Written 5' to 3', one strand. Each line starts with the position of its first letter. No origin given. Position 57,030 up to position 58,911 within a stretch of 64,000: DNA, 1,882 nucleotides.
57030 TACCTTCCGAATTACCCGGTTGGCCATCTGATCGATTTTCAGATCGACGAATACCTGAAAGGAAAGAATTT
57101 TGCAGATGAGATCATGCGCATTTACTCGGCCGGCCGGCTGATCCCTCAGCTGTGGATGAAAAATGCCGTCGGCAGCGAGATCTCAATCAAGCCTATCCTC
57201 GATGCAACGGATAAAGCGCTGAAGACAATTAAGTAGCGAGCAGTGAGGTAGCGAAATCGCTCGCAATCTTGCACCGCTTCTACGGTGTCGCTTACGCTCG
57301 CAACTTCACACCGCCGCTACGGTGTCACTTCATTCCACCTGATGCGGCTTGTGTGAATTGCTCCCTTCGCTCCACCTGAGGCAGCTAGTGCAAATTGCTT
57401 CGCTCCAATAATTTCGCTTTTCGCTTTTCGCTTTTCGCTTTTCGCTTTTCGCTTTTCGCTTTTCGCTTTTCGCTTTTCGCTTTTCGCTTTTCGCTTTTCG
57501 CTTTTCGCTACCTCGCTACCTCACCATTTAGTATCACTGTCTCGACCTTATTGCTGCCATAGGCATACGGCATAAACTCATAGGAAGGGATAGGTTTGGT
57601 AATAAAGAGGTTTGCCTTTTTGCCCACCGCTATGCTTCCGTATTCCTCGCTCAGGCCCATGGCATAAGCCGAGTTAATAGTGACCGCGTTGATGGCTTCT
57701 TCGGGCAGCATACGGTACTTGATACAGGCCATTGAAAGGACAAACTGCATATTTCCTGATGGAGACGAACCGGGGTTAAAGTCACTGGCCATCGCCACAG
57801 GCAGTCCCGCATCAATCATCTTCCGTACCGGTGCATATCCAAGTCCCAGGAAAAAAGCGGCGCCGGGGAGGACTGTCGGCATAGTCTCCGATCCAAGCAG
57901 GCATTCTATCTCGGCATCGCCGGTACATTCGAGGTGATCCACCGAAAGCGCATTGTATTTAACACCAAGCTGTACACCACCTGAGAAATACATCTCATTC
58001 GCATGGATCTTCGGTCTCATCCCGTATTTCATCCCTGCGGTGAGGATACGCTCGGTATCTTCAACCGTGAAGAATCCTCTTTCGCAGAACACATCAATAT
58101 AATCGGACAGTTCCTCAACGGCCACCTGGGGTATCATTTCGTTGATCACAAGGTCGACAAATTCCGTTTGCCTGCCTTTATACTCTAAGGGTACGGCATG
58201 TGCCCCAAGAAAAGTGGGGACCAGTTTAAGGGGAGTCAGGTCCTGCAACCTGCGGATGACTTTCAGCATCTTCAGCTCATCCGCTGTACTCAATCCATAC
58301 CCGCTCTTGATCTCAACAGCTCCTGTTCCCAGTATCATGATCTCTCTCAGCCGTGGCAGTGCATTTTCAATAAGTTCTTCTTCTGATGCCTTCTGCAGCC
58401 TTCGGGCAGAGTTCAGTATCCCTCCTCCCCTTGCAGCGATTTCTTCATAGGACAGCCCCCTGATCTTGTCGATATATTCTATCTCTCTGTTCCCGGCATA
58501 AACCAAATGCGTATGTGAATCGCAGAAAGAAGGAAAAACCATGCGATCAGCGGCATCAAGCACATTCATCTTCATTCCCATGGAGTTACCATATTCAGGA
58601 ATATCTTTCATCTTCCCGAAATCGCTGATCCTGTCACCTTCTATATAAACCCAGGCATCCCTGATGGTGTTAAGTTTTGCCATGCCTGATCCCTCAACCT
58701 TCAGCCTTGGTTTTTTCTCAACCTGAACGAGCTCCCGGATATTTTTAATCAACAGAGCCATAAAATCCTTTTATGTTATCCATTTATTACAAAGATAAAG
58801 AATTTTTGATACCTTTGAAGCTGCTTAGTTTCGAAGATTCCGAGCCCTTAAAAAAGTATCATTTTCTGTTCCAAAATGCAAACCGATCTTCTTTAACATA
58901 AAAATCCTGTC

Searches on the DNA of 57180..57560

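Call 31: search_rna_families(source=window, start=57180, end=57560, threshold=evalue, max_evalue=10)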
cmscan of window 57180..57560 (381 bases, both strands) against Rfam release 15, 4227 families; matches with E-value up to 10: 3.
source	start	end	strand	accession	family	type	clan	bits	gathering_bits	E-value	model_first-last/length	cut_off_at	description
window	57267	57338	-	RF00520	ybhL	Cis-reg; leader;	-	17.1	50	2.2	1-73/73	no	ybhL leader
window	57206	57256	+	RF01932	bxd_4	Gene; lncRNA;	-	12.2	40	9.5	57-106/106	no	Bithoraxoid conserved region 4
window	57215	57272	+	RF01122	sR39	Gene; snRNA; snoRNA; CD-box;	-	9.3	50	8.3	1-56/56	no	Small nucleolar RNA sR39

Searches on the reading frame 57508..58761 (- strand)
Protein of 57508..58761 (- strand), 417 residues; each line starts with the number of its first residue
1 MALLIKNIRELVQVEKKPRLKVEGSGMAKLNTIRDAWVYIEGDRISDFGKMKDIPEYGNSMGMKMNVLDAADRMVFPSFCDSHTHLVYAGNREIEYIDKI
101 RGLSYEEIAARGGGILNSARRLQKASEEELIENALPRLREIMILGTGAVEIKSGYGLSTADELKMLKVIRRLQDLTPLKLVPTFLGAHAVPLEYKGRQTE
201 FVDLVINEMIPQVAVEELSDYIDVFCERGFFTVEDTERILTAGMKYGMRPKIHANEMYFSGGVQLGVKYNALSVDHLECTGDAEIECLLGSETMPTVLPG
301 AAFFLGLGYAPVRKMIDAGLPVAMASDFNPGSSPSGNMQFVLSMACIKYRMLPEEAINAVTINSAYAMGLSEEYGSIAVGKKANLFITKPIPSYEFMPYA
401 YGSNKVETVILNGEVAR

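Call 65: search_protein_families(library=pfam, proteins=[window:57508-58761:-])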
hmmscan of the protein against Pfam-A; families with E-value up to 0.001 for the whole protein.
window:57508-58761:- (417 aa): 2 families
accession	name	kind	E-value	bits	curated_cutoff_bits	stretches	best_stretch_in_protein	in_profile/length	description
PF07969.17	Amidohydro_3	-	8.1e-18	65.6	29.7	1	307-415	354-470/472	Amidohydrolase family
PF01979.26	Amidohydro_1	-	3.3e-16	59.9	25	1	305-415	228-344/345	Amidohydrolase family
